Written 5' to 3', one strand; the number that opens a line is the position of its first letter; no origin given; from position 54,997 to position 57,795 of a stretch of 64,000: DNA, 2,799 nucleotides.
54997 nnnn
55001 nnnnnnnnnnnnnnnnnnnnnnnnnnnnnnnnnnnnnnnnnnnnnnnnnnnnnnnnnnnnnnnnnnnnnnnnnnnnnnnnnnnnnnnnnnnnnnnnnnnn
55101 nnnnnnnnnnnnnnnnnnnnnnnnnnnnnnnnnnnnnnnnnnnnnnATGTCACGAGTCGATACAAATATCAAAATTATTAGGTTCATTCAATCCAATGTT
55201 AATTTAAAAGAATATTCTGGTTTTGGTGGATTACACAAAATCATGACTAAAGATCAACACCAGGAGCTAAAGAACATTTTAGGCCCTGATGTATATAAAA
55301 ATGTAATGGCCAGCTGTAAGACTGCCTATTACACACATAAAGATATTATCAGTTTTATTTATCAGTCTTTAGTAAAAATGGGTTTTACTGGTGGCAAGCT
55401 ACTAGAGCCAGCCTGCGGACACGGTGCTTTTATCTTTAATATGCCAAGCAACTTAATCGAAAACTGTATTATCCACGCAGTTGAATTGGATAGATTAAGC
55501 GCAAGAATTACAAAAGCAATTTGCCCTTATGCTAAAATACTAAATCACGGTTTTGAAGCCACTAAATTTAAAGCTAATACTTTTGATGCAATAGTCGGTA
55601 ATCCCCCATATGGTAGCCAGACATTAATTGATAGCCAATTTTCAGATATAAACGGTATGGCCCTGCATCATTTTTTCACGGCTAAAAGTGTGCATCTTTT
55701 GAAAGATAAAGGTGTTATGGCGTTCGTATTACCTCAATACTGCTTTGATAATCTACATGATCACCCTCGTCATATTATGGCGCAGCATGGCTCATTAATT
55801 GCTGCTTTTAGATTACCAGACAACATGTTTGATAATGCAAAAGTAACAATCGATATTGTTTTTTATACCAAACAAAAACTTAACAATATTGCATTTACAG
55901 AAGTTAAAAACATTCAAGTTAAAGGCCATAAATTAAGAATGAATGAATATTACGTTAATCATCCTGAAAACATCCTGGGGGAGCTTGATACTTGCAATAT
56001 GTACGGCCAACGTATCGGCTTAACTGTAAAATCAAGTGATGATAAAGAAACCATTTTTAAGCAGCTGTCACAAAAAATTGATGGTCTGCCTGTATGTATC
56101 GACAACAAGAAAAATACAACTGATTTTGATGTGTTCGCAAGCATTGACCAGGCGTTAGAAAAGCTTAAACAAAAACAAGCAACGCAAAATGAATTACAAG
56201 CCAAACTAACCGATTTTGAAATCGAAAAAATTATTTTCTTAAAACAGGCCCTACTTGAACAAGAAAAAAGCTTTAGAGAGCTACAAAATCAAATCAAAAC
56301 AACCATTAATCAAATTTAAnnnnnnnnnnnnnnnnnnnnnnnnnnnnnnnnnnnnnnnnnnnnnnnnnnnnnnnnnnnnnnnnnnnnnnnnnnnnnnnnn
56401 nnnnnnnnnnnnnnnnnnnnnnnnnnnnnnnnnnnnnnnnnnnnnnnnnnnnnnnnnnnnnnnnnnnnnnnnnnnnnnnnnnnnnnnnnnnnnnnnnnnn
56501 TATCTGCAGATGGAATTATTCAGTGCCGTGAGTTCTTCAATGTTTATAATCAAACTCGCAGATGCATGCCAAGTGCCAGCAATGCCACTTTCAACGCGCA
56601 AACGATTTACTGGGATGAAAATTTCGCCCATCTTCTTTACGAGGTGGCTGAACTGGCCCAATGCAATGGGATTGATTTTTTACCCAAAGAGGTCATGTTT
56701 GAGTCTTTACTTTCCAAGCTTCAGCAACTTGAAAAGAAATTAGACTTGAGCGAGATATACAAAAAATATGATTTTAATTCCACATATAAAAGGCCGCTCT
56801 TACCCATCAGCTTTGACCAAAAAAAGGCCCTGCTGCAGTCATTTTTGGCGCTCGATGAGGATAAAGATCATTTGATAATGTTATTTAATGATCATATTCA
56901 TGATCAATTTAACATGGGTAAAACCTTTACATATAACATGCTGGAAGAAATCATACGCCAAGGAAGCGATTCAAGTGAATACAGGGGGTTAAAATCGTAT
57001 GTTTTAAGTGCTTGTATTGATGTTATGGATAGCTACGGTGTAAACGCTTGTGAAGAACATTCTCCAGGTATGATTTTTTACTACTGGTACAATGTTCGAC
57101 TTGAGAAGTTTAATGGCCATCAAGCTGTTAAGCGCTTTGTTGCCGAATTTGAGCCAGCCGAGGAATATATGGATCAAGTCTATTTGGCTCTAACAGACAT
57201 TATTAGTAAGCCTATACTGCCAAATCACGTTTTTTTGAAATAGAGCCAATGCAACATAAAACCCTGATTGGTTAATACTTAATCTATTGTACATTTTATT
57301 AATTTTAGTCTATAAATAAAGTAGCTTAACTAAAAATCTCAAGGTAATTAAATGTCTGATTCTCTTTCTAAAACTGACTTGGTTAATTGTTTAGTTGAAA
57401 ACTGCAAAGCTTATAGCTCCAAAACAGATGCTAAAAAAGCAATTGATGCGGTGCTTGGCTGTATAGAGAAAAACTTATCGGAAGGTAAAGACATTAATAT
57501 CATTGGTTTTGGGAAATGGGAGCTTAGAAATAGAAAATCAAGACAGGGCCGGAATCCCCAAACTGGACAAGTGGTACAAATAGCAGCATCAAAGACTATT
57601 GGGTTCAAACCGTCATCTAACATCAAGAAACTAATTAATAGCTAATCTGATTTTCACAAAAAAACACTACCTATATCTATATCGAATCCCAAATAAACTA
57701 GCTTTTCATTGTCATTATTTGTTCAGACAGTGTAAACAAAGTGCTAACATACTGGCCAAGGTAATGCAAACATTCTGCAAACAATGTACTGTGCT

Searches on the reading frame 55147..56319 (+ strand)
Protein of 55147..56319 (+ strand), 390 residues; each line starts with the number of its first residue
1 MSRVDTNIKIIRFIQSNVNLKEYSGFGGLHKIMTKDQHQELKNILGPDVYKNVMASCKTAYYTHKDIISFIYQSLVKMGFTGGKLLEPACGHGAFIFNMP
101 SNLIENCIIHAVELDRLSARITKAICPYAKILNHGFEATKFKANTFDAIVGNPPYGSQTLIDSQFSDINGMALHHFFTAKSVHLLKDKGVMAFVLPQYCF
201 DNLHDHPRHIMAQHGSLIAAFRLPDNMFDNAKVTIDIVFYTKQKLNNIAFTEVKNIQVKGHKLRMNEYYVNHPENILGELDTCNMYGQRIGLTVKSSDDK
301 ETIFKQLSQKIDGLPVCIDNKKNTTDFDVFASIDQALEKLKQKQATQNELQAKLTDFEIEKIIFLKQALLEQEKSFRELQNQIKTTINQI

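Call 9: search_protein_families(library=pfam, proteins=[window:55147-56319:+], max_evalue=0.01)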
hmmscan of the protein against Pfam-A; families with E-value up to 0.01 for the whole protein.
window:55147-56319:+ (390 aa): 3 families
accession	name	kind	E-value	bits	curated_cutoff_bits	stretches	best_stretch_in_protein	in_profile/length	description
PF07669.17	Eco57I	-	2.1e-12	47.9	25.3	1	112-218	37-160/171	Eco57I restriction-modification methylase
PF02384.22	N6_Mtase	-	2.5e-11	43.9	20.4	1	54-260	21-253/311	N-6 DNA Methylase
PF01170.24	UPF0020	-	0.0074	16.4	22.3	0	136-159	110-135/197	RMKL-like, methyltransferase domain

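Call 40: find_homologous_proteins(query=window:55147-56319:+, max_evalue=1e-10)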
Query window:55147-56319:+ (390 aa): 59 proteins with E <= 1e-10 among 2941 candidates.
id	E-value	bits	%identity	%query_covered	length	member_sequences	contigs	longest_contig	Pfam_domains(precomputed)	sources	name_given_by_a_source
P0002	1.4e-259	879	99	100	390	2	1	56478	PF02384.23,PF07669.18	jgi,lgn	jgi:type I restriction-modification system DNA methylase subunit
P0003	1.4e-196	671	72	100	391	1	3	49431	PF02384.23,PF07669.18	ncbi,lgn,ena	-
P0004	9.2e-168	576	66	100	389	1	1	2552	PF02384.23,PF07669.18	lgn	-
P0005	1.9e-152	526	57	100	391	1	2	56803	PF02384.23,PF07669.18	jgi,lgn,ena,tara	jgi:predicted RNA methylase|tara:strand:- start:7248 stop:8423 length:1176 start_codon:yes stop_codo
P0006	3.4e-143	496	57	100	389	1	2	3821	PF19587.5,PF02384.23,PF07669.18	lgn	-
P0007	2.6e-135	470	54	99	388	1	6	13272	PF13847.13,PF05175.21,PF19587.5,PF02384.23,PF07669.18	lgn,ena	-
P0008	1.3e-129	451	53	95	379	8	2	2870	PF02384.23,PF07669.18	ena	-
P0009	7.7e-125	435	52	95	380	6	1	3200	PF02384.23,PF07669.18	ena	-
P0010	3.6e-122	426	49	98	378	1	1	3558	PF19587.5,PF02384.23,PF07669.18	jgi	jgi:type I restriction-modification system DNA methylase subunit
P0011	2.7e-121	424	47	100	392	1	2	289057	PF13847.13,PF05175.21,PF02384.23,PF07669.18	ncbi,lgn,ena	-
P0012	3.7e-121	423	49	95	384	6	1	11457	PF02384.23,PF07669.18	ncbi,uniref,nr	ncbi:N-6 DNA methylase [Facilibium subflavum]|uniref:N-6 DNA methylase n=1 Tax=Facilibium subflavum 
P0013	6.7e-117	409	48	94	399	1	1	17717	PF19587.5,PF02384.23,PF07669.18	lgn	-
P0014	5.4e-107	377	46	98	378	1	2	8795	PF19587.5,PF02384.23,PF07669.18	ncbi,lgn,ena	-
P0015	1.8e-104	368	46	99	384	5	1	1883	PF13847.13,PF05175.21,PF02384.23,PF07669.18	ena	-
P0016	3.9e-104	367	47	94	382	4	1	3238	PF13847.13,PF05175.21,PF19587.5,PF02384.23,PF07669.18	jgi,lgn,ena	-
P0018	7.7e-101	356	45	96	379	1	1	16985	PF05175.21,PF19587.5,PF02384.23,PF07669.18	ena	-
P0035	7.0e-61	225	36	80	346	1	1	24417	PF19587.5,PF02384.23,PF07669.18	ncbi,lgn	-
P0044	6.9e-57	212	39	74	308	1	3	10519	PF02384.23,PF07669.18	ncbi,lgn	-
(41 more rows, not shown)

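Call 41: find_encoding_contigs(protein=P0003, flank=10000, max_places=3)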
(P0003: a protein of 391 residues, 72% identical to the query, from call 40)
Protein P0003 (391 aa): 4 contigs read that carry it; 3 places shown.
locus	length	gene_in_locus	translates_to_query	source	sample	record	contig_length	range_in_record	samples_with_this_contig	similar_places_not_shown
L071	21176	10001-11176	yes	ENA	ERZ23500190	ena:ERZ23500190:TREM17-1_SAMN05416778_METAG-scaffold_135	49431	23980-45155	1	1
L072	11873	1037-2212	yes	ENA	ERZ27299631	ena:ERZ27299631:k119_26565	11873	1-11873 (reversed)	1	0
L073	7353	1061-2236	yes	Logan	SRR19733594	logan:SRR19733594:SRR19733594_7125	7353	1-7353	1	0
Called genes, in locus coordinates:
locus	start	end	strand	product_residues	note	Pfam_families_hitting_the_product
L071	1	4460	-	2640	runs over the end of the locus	PF03389:MobA_MobL, PF01443:Viral_helicase1 (faint), PF13245:AAA_19, PF13604:AAA_30, PF23639:DUF7146, PF13362:Toprim_3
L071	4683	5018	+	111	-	-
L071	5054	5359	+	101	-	-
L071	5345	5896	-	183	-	PF10502:Peptidase_S26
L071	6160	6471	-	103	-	-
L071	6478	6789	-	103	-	PF05973:Gp49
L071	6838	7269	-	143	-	-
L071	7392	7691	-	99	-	-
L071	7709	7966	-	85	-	-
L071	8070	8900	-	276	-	PF12083:DUF3560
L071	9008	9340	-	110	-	-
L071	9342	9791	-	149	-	-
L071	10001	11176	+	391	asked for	PF02384:N6_Mtase, PF07669:Eco57I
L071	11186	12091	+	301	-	-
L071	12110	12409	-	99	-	-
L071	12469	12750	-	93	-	PF02954:HTH_8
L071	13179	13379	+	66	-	-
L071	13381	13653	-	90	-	-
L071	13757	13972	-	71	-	-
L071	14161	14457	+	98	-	PF00216:Bac_DNA_binding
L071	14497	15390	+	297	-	PF04754:Transposase_31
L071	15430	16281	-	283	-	PF25948:DUF7986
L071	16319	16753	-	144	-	-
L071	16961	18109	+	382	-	PF00990:GGDEF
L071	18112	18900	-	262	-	-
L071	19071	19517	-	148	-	PF21157:DksA_N, PF01258:zf-dskA_traR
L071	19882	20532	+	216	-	PF00239:Resolvase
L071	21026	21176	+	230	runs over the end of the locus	PF00448:SRP54 (weak), PF01656:CbiA, PF02374:ArsA_ATPase (faint), PF07015:VirC1 (faint), PF09140:MipZ (weak), PF10609:ParA (weak), PF13614:AAA_31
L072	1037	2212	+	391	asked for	PF02384:N6_Mtase, PF07669:Eco57I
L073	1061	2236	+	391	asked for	PF02384:N6_Mtase, PF07669:Eco57I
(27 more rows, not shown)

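Call 42: find_encoding_contigs(protein=P0005, flank=10000, max_places=3)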
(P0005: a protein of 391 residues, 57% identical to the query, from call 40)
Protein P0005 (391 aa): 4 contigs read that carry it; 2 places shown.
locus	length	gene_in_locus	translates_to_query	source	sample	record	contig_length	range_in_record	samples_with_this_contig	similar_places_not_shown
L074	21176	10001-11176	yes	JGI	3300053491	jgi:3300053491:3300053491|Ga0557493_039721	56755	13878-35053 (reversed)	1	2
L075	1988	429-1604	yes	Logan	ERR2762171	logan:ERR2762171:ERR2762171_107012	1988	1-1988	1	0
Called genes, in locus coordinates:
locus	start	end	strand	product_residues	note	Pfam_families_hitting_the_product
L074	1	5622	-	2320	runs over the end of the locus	PF03389:MobA_MobL, PF13401:AAA_22 (faint), PF13245:AAA_19, PF13604:AAA_30, PF01443:Viral_helicase1 (faint), PF22232:TraI_hel_assoc_N (weak), PF23639:DUF7146, PF13362:Toprim_3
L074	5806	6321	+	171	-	PF06412:TraD (faint)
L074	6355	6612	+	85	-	-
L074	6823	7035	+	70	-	-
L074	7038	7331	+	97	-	-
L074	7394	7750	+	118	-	-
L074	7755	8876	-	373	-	PF01637:ATPase_2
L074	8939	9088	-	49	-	-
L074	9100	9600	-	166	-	PF00226:DnaJ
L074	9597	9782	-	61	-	-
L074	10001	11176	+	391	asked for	PF02384:N6_Mtase, PF07669:Eco57I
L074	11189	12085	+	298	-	-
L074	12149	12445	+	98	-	PF18291:HU-HIG (weak), PF00216:Bac_DNA_binding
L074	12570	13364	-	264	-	-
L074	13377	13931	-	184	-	-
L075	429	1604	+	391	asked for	PF02384:N6_Mtase, PF07669:Eco57I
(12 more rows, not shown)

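Call 48: find_encoding_contigs(protein=P0007, flank=10000, max_places=3)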
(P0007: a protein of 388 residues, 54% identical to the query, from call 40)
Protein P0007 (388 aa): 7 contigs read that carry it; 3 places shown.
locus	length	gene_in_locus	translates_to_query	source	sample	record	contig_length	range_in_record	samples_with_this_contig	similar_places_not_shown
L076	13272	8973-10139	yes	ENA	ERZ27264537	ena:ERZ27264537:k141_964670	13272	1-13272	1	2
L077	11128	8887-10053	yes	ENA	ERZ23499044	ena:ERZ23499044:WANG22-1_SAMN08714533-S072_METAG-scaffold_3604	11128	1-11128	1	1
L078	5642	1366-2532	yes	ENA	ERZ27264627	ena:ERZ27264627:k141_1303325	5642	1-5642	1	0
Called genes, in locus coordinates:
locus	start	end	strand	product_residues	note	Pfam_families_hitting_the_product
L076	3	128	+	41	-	?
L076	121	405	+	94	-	-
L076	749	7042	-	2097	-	PF03389:MobA_MobL, PF01443:Viral_helicase1 (faint), PF13245:AAA_19, PF13604:AAA_30, PF22232:TraI_hel_assoc_N, PF23639:DUF7146, PF13362:Toprim_3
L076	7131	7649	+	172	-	PF06412:TraD (weak)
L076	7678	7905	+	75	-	-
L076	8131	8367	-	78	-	-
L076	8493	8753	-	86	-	-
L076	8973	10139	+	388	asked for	PF02384:N6_Mtase, PF07669:Eco57I, PF19587:DUF6094, PF05175:MTS (weak), PF13847:Methyltransf_31 (faint)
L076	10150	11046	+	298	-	-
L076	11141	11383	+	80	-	-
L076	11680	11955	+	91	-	PF00216:Bac_DNA_binding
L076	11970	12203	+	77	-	-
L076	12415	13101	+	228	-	PF02661:Fic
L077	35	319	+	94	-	-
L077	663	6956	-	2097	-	PF03389:MobA_MobL, PF01443:Viral_helicase1 (faint), PF13245:AAA_19, PF13604:AAA_30, PF22232:TraI_hel_assoc_N, PF23639:DUF7146, PF13362:Toprim_3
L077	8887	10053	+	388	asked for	PF02384:N6_Mtase, PF07669:Eco57I, PF19587:DUF6094, PF05175:MTS (weak), PF13847:Methyltransf_31 (faint)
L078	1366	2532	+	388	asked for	PF02384:N6_Mtase, PF07669:Eco57I, PF19587:DUF6094, PF05175:MTS (weak), PF13847:Methyltransf_31 (faint)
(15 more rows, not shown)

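Call 49: find_encoding_contigs(protein=P0013, flank=10000, max_places=2)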
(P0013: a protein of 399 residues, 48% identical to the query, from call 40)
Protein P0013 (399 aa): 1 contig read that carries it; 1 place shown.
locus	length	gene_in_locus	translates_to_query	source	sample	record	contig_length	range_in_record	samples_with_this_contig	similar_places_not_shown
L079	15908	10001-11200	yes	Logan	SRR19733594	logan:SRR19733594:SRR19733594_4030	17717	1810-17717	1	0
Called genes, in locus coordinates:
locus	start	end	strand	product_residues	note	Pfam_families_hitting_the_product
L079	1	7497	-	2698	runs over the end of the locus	PF03389:MobA_MobL, PF01443:Viral_helicase1 (faint), PF13245:AAA_19, PF13604:AAA_30, PF23639:DUF7146, PF13362:Toprim_3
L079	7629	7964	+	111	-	-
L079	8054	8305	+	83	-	-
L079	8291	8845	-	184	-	PF10502:Peptidase_S26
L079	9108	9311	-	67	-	-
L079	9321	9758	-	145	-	-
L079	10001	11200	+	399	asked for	PF19587:DUF6094 (weak), PF02384:N6_Mtase, PF07669:Eco57I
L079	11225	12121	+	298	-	-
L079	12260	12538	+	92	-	-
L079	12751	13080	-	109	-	PF02954:HTH_8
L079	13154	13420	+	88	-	-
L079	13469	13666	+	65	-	-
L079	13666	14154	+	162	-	-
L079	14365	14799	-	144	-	PF21982:RecX_HTH1 (faint), PF21981:RecX_HTH3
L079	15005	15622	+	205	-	PF02798:GST_N (faint), PF13409:GST_N_2 (weak), PF13417:GST_N_3, PF00043:GST_C (weak), PF14497:GST_C_3 (weak)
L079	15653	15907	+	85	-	?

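Call 58: find_encoding_contigs(protein=P0011, flank=10000, max_places=2)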
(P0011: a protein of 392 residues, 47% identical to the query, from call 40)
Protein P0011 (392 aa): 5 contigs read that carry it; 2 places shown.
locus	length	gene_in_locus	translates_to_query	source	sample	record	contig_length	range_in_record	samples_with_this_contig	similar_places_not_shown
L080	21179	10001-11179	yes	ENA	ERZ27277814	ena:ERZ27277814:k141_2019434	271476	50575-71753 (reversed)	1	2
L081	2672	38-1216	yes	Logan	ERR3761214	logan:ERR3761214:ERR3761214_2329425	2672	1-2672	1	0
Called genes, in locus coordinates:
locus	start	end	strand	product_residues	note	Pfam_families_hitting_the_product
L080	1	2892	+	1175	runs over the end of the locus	PF13604:AAA_30 (faint), PF01443:Viral_helicase1 (faint), PF13086:AAA_11, PF13087:AAA_12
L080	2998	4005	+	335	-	-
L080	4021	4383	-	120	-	-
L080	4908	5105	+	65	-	-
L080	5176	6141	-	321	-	-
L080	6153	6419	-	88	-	-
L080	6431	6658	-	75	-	-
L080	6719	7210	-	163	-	PF00226:DnaJ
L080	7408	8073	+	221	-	-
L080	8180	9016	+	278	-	-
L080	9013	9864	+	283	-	-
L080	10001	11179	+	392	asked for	PF13847:Methyltransf_31 (faint), PF02384:N6_Mtase, PF05175:MTS (weak), PF07669:Eco57I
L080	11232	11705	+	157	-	-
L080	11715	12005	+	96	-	-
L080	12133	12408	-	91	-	PF00216:Bac_DNA_binding, PF18291:HU-HIG (weak)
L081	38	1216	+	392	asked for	PF13847:Methyltransf_31 (faint), PF02384:N6_Mtase, PF05175:MTS (weak), PF07669:Eco57I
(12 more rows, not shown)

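Call 59: find_encoding_contigs(protein=P0012, flank=10000, max_places=2)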
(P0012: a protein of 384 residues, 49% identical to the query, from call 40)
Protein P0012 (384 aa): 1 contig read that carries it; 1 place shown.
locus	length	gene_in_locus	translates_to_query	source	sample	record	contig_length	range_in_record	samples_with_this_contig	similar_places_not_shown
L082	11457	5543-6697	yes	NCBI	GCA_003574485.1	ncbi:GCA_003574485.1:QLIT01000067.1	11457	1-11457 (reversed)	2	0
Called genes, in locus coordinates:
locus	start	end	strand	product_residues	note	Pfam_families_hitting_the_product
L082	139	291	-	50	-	-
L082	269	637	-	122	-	PF05973:Gp49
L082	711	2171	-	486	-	PF02810:SEC-C (weak)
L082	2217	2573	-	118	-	PF05261:Tra_M (weak)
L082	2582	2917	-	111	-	-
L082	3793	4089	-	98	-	-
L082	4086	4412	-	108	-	PF05973:Gp49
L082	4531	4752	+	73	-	-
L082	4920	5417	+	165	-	PF00226:DnaJ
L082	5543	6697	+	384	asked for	PF02384:N6_Mtase, PF07669:Eco57I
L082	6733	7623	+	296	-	-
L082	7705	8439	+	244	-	-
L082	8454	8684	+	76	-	-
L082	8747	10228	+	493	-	PF13148:DUF3987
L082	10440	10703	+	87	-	-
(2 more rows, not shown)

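Call 60: find_encoding_contigs(protein=P0018, flank=10000, max_places=2)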
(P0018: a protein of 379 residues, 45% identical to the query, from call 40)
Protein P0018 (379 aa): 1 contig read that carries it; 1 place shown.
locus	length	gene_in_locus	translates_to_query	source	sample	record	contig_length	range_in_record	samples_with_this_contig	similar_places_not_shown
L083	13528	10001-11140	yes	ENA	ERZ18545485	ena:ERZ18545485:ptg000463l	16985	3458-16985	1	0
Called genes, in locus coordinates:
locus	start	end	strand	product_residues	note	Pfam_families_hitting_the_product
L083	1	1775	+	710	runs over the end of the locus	PF12696:TraG-D_C (weak)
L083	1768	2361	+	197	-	PF14348:DtrJ-like (weak)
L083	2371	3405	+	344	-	-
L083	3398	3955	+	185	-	-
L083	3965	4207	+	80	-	-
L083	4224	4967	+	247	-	PF05818:TraT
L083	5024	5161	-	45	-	-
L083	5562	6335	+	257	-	-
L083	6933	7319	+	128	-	PF00436:SSB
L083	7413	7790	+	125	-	-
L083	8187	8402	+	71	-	-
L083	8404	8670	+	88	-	-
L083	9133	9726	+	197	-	PF18406:DUF1281_C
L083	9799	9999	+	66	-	-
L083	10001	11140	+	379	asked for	PF19587:DUF6094 (weak), PF02384:N6_Mtase, PF05175:MTS (weak), PF07669:Eco57I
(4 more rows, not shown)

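Call 73: search_protein_families(library=ncbifam, proteins=[L071:6160-6471:-, L071:6478-6789:-], max_evalue=0.01)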
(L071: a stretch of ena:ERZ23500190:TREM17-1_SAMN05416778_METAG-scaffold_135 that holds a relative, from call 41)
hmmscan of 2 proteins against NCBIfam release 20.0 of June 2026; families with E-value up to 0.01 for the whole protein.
L071:6160-6471:- (103 aa): 1 family
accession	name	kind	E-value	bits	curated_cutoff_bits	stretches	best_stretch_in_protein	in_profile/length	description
NF049904.1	lambda_TipJ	exception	0.0045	14.5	1950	1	13-76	822-889/1163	phage attachment tail tip protein J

L071:6478-6789:- (103 aa): 1 family
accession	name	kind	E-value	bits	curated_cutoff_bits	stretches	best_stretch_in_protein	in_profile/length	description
TIGR02683.1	upstrm_HI1419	hypoth_equivalog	4.2e-16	59.1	62.85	1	3-101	2-94/95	type II toxin-antitoxin system RelE/ParE family toxin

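Call 74: search_solved_structures(query=L071:6160-6471:-, max_evalue=1)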
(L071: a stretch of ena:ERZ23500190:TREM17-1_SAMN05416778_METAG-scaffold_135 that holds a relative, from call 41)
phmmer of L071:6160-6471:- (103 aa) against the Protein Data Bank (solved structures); distinct sequences matched with E-value up to 1: 1.
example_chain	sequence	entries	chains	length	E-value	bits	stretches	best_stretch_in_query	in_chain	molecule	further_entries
9ti5_C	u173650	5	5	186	0.23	15.1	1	4-77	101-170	Ribosome-recycling factor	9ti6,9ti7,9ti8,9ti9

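Call 81: search_protein_families(library=phrogs, proteins=[L071:9342-9791:-], max_evalue=0.001)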
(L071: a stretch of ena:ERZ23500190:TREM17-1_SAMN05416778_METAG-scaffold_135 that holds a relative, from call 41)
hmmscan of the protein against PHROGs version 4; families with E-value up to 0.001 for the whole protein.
L071:9342-9791:- (149 aa): 1 family
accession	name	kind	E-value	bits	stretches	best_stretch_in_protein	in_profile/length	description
phrog_10258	-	unknown function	4.2e-05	24.7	1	62-130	35-104/105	-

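Call 82: search_protein_families(library=ncbifam, proteins=[L071:9342-9791:-], max_evalue=0.001)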
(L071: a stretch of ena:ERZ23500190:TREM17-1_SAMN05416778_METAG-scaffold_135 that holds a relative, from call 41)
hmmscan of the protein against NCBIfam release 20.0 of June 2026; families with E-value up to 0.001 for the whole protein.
L071:9342-9791:- (149 aa): 0 families

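Call 94: list_cluster_members(proteins=[P0003, P0011, P0002, P0014, P0035, P0044])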
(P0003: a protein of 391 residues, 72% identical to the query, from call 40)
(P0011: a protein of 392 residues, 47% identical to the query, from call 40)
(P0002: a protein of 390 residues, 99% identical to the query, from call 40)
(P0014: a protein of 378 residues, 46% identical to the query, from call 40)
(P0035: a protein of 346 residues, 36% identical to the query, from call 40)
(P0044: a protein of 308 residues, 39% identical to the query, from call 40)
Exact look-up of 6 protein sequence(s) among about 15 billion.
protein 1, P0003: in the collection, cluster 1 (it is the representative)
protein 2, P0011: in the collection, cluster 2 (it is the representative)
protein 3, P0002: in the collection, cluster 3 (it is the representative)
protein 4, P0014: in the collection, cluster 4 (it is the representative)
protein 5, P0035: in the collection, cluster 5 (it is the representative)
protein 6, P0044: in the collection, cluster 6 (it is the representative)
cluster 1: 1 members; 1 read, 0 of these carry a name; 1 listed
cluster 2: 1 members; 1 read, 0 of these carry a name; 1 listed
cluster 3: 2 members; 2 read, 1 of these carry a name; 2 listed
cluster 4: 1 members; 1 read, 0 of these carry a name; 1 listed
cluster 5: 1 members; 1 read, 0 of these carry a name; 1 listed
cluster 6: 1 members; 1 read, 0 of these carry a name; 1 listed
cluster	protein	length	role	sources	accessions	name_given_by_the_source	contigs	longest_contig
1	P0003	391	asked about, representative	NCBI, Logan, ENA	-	-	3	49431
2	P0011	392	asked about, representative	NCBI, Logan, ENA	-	-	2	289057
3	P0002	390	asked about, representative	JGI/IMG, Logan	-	type I restriction-modification system DNA methylase subunit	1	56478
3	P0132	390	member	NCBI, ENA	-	-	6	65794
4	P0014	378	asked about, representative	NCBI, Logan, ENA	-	-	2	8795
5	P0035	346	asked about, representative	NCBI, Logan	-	-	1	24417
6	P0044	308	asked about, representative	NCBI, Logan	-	-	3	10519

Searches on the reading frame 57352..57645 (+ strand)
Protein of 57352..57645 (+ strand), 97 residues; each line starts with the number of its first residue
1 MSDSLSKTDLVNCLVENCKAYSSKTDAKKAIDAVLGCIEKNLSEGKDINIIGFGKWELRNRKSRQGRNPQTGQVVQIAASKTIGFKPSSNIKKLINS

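Call 9: search_protein_families(library=pfam, proteins=[window:57352-57645:+], max_evalue=0.01)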
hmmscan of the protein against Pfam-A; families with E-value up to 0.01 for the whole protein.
window:57352-57645:+ (97 aa): 1 family
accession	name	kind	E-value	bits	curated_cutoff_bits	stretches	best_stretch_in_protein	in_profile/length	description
PF00216.26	Bac_DNA_binding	-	1.5e-25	89.7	22.4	1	6-96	2-90/90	Bacterial DNA-binding protein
